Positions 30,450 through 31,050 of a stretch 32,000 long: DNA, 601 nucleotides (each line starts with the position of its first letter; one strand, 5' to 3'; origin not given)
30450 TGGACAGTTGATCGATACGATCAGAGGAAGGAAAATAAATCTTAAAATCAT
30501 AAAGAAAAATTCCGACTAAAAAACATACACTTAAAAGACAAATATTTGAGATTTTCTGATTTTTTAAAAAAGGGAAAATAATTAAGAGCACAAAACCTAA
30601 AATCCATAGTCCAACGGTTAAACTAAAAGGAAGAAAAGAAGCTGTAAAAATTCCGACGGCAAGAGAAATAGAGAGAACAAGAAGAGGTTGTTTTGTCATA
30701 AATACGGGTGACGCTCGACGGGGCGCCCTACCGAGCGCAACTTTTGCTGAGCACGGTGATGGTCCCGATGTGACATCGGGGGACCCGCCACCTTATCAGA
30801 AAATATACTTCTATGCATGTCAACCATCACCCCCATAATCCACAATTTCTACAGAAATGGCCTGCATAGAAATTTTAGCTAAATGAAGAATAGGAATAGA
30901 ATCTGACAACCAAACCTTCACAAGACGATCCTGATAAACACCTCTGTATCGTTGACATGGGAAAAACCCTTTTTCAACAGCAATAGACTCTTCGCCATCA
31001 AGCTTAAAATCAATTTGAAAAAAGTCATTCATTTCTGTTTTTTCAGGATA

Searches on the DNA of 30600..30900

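Call 77: search_rna_families(source=window, start=30600, end=30900, threshold=evalue, max_evalue=5)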
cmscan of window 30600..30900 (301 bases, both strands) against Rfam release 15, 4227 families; matches with E-value up to 5: 1.
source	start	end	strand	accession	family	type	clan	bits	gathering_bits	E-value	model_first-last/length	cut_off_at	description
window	30736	30809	-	RF03606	mir-2071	Gene; miRNA;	-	13.5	100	4.3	1-74/74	no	mir-2071 microRNA precursor family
